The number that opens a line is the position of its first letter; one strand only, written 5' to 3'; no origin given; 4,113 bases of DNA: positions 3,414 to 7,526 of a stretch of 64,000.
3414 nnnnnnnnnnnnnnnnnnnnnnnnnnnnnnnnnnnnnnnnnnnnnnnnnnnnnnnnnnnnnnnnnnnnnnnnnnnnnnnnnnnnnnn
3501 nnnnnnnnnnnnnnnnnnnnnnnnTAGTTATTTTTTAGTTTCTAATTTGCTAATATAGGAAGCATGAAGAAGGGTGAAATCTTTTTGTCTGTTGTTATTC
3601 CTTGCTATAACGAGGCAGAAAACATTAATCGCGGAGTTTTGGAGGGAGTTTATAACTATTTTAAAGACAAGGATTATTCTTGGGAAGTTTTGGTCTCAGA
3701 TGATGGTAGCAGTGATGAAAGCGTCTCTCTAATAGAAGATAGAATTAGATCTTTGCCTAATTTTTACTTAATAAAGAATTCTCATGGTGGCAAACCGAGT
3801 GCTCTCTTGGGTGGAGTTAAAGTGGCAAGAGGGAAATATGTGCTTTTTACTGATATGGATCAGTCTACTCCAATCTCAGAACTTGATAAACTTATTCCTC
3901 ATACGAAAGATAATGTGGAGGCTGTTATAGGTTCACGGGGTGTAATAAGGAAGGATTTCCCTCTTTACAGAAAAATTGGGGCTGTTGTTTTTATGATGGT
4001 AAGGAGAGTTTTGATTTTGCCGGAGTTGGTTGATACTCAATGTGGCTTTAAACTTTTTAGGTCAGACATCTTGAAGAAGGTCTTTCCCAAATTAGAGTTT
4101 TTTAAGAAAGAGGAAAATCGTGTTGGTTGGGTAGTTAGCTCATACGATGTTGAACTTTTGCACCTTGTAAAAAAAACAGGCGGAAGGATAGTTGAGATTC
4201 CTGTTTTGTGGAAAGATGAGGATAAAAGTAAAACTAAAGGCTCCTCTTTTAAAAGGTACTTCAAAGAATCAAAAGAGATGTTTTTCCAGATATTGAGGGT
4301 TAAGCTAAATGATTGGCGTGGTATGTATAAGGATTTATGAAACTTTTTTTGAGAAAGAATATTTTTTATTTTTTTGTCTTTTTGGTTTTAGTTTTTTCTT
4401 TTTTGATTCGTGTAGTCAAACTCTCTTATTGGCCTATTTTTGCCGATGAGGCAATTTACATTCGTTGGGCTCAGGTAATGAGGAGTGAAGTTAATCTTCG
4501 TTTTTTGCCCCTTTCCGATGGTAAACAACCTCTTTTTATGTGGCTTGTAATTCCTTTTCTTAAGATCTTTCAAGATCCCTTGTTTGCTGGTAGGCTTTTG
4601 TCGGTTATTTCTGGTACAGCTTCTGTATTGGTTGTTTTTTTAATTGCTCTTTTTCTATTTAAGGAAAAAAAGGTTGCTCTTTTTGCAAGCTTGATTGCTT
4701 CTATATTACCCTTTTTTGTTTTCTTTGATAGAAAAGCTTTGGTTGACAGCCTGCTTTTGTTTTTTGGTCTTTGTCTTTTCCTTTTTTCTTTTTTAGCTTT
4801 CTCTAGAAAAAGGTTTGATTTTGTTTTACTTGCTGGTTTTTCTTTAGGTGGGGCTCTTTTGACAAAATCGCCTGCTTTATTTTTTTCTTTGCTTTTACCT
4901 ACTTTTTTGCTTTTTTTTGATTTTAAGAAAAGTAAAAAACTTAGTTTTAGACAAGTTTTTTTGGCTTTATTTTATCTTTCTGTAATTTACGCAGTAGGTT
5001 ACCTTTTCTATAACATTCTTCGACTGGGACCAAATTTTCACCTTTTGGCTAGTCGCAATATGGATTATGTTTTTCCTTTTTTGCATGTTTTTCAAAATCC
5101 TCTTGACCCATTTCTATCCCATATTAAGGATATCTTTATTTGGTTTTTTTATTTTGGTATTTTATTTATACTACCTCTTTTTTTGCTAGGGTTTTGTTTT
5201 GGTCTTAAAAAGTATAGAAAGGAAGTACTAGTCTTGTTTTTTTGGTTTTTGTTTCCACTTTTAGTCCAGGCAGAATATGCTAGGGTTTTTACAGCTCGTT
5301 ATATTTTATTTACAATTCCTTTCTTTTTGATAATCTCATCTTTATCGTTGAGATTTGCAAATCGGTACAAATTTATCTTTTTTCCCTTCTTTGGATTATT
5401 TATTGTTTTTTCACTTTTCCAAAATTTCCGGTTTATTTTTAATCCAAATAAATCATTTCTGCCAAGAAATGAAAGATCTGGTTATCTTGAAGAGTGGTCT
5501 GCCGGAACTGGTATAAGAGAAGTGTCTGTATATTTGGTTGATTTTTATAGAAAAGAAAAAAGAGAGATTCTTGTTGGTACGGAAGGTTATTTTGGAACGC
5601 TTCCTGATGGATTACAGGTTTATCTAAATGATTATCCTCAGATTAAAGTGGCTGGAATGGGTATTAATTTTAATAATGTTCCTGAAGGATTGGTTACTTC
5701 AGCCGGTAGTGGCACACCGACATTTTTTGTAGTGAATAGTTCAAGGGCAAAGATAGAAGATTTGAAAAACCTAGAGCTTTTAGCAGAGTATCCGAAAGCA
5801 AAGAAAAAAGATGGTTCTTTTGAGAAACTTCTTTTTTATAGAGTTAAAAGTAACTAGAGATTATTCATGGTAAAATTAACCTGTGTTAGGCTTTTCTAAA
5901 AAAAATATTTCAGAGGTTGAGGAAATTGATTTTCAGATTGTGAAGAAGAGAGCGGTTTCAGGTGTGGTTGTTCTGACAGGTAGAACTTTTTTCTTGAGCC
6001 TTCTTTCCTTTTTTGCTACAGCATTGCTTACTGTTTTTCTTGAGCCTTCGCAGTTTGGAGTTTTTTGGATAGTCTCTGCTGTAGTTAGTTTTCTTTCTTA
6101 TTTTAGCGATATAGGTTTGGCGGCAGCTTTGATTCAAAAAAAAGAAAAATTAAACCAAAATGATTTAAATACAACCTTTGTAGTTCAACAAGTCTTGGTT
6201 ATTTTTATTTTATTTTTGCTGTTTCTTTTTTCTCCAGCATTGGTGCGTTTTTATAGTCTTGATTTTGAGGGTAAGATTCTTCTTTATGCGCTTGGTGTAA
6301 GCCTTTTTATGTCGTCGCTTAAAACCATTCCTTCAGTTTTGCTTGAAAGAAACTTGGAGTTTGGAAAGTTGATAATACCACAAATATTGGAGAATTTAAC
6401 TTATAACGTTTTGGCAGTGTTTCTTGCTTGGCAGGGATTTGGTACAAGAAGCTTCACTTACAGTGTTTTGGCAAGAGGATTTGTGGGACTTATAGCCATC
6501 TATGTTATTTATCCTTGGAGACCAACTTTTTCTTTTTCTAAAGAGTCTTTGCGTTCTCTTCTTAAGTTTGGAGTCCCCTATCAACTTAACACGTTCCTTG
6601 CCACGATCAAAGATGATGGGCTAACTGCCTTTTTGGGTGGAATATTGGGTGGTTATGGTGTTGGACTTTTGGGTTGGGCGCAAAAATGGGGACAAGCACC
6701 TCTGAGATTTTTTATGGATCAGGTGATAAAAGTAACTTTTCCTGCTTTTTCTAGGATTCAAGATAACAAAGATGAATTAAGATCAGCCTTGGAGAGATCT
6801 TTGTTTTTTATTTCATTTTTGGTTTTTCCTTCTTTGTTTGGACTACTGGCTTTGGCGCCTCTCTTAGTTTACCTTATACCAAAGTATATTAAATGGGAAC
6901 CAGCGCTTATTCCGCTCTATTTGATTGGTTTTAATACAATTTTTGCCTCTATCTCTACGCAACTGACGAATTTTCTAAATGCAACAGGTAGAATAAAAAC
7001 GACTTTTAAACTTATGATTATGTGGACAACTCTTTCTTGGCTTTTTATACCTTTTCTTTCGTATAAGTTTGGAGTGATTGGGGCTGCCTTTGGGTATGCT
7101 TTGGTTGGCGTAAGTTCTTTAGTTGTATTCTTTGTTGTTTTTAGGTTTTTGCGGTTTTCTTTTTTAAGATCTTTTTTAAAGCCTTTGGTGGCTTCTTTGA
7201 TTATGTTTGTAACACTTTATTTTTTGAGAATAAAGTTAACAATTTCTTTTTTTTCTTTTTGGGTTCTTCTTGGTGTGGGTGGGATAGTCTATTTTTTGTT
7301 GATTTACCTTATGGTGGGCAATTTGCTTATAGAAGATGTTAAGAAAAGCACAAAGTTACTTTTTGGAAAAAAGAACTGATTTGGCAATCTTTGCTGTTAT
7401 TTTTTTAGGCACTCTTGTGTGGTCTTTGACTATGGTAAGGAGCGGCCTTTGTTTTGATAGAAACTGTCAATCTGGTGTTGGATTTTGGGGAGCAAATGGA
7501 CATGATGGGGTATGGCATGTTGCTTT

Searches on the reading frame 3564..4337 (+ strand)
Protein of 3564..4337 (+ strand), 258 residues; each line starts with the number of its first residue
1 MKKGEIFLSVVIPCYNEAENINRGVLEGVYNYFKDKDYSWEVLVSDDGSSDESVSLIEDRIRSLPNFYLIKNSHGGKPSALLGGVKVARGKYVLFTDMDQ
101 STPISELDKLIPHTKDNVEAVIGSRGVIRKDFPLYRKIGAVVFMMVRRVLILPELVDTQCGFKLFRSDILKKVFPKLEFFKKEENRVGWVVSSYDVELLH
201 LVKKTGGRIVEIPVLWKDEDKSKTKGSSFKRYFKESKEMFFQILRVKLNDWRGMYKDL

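Call 3: search_protein_families(library=pfam, proteins=[window:3564-4337:+], max_evalue=1)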
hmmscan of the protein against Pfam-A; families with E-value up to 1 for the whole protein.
window:3564-4337:+ (258 aa): 4 families
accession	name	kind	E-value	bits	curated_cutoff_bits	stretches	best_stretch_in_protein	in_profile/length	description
PF00535.33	Glycos_transf_2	-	1.2e-24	87.6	23.3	1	9-174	1-168/168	Glycosyl transferase family 2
PF10111.15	Glyco_tranf_2_2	-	0.00012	22.1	27.3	1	9-112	1-104/276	Glycosyltransferase like family 2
PF13641.12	Glyco_tranf_2_3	-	0.025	15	27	1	8-100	3-97/230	Glycosyltransferase like family 2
PF22177.2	PBP1_XylR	-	0.059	14.1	27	1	14-49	5-40/98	XylR N-terminal domain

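Call 49: search_solved_structures(query=window:3564-4337:+, max_evalue=0.001)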
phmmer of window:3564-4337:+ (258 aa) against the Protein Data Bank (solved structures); distinct sequences matched with E-value up to 0.001: 16.
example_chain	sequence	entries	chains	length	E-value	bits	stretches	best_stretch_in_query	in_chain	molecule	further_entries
5mlz_A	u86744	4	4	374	5.6e-12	48.9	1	8-215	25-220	Dolichol monophosphate mannose synthase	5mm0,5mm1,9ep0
2z87_A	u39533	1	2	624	1.1e-10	44.7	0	8-129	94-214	Chondroitin synthase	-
2z86_A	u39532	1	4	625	1.1e-10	44.7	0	8-129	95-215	Chondroitin synthase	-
9bhc_C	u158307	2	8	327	1.3e-10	44.4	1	8-170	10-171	Undecaprenyl-phosphate 4-deoxy-4-formamido-L-arabinose transferase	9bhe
8vxh_A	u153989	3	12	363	1.7e-10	44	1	8-170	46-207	Undecaprenyl-phosphate 4-deoxy-4-formamido-L-arabinose transferase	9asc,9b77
9hwj_A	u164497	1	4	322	9.4e-09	38.3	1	8-169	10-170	Undecaprenyl-phosphate 4-deoxy-4-formamido-L-arabinose transferase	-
6h1j_A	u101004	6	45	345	3.1e-08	36.6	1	8-181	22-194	Probable ss-1,3-N-acetylglucosaminyltransferase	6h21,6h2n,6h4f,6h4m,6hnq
5eke_A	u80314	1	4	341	7.3e-07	32.1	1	5-127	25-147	Uncharacterized glycosyltransferase sll0501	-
5ekp_C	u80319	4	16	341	7.3e-07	32.1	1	5-127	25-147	Uncharacterized glycosyltransferase sll0501 | Glycosyltransferase sll0501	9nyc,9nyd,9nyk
9nye_A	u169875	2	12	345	7.5e-07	32.1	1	5-127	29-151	Glycosyltransferase sll0501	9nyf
5hea_A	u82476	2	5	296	3.5e-06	29.9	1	3-110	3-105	Putative glycosyltransferase (GalT1)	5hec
9jma_A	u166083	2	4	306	1.5e-05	27.8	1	7-121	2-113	GalNAc(5)-diNAcBac-PP-undecaprenol beta-1,3-glucosyltransferase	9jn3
8bz4_A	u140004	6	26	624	2.1e-05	27.3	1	3-122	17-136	Glycosyltransferase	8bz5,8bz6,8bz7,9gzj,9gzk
8bz8_A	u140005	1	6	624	2.1e-05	27.3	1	3-122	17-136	Glycosyltransferase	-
3bcv_A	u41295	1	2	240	0.00013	24.8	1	8-100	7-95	Putative glycosyltransferase protein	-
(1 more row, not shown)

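Call 50: search_protein_families(library=ncbifam, proteins=[window:3564-4337:+], max_evalue=0.01)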
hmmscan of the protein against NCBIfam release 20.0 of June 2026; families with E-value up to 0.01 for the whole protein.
window:3564-4337:+ (258 aa): 18 families
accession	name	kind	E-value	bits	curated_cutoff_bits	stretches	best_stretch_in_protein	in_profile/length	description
NF007986.1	PRK10714.1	equivalog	5e-14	52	529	1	8-172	8-171/316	undecaprenyl-phosphate 4-deoxy-4-formamido-L-arabinose transferase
NF007482.0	PRK10073.1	equivalog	1.1e-12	47.7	423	1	4-102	4-98/334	glycosyltransferase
NF047588.1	GlcsyltransPgfSStrep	equivalog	7.3e-12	45.1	500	1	8-178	3-172/308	glycosyltransferase PgfS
TIGR03937.1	PgaC_IcaA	equivalog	1.3e-11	44.1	422.3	1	7-123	46-161/407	poly-beta-1,6-N-acetyl-D-glucosamine synthase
NF041875.1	EPS_EpsD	equivalog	1.5e-10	41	370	1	8-109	1-99/325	exopolysaccharide biosynthesis glycosyltransferase EpsD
TIGR04283.1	glyco_like_mftF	equivalog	8.4e-09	35.3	182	1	8-113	1-96/221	TIGR04283 family arsenosugar biosynthesis glycosyltransferase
NF038302.1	EPS_HpsE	equivalog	3.2e-08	32.9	300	1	8-100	3-97/307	hormogonium polysaccharide biosynthesis glycosyltransferase HpsE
TIGR04182.1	glyco_TIGR04182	equivalog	1.4e-07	31.2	325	1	9-181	3-167/293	S-layer glycoprotein N-glycosyltransferase AglJ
NF050050.1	ProtGlycPglI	equivalog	5.4e-07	29.3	500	1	7-134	3-127/306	GalNAc(5)-diNAcBac-PP-undecaprenol beta-1,3-glucosyltransferase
NF047683.1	TeichurnBiosyTuaG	equivalog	1.1e-06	28.5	400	1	3-119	3-116/252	teichuronic acid biosynthesis protein TuaG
TIGR03111.1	glyc2_xrt_Gpos1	hypoth_equivalog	1.3e-06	27.5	363.95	1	9-148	52-189/439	TIGR03111 family XrtG-associated glycosyltransferase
NF058614.1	PPMAGASynPpgS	equivalog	1.7e-06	27.6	370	1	10-228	4-208/226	polyprenyl-phospho-N-acetylgalactosaminyl synthase PpgS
TIGR03965.1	mycofact_glyco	equivalog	3.9e-06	26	280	1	9-124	77-189/467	mycofactocin biosynthesis glycosyltransferase MftF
TIGR04009.1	wcaE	equivalog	5.5e-06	25.8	369.2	1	7-97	2-90/248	colanic acid biosynthesis glycosyltransferase WcaE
NF010496.0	PRK13915.1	equivalog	6.8e-06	25.4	262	1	3-103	28-130/307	glucosyl-3-phosphoglycerate synthase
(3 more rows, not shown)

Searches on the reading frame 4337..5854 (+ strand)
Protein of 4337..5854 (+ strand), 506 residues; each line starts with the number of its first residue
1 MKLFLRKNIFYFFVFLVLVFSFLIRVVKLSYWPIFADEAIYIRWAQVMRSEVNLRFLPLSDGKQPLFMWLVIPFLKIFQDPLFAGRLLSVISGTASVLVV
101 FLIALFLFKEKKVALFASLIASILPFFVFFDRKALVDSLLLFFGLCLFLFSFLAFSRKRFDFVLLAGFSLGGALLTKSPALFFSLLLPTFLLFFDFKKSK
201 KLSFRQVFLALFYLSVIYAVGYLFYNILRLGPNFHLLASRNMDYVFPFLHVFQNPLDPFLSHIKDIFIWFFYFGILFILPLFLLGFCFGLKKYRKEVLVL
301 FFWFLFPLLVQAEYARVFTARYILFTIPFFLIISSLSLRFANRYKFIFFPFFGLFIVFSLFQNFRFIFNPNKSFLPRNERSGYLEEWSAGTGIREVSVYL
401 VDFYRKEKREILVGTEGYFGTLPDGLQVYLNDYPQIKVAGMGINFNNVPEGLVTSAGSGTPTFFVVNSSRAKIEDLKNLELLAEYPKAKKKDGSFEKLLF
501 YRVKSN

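Call 3: search_protein_families(library=pfam, proteins=[window:4337-5854:+], max_evalue=1)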
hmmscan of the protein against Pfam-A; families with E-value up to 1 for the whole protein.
window:4337-5854:+ (506 aa): 2 families
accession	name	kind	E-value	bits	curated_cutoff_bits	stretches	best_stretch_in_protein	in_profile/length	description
PF13231.12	PMT_2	-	3.3e-15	57.1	26.1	1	65-216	4-153/160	Dolichyl-phosphate-mannose-protein mannosyltransferase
PF02366.24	PMT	-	1.2e-12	48.3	22.7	1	62-225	61-236/245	Dolichyl-phosphate-mannose-protein mannosyltransferase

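Call 50: search_protein_families(library=ncbifam, proteins=[window:4337-5854:+], max_evalue=0.01)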
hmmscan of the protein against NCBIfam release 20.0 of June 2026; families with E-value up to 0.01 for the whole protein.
window:4337-5854:+ (506 aa): 1 family
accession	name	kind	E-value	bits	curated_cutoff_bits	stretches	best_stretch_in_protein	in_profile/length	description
TIGR03663.1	TIGR03663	subfamily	1e-08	34.7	126.25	1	13-203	3-194/435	flippase activity-associated protein Agl23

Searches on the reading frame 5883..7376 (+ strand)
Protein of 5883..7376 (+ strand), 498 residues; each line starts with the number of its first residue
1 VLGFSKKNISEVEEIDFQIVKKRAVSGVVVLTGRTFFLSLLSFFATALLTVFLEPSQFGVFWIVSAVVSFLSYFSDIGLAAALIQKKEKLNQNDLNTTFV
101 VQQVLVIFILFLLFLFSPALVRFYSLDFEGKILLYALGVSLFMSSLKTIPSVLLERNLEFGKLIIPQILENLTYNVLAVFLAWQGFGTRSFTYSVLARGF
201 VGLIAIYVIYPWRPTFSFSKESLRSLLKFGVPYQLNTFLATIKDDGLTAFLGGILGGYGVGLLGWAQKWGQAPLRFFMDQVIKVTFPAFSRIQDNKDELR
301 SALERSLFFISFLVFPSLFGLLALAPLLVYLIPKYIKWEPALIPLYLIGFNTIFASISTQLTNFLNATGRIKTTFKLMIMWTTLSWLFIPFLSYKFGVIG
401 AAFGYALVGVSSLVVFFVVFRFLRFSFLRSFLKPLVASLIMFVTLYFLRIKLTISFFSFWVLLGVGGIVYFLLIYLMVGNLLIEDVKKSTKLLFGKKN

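Call 27: search_protein_families(library=pfam, proteins=[window:5883-7376:+], max_evalue=0.001)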
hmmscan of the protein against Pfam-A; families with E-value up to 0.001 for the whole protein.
window:5883-7376:+ (498 aa): 2 families
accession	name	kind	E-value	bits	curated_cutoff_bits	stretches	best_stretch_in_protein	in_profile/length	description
PF13440.11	Polysacc_synt_3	-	4.7e-55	187.3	23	1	49-332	2-283/293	Polysaccharide biosynthesis protein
PF01943.22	Polysacc_synt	-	4.5e-23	82.5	28.2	1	26-293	3-274/274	Polysaccharide biosynthesis protein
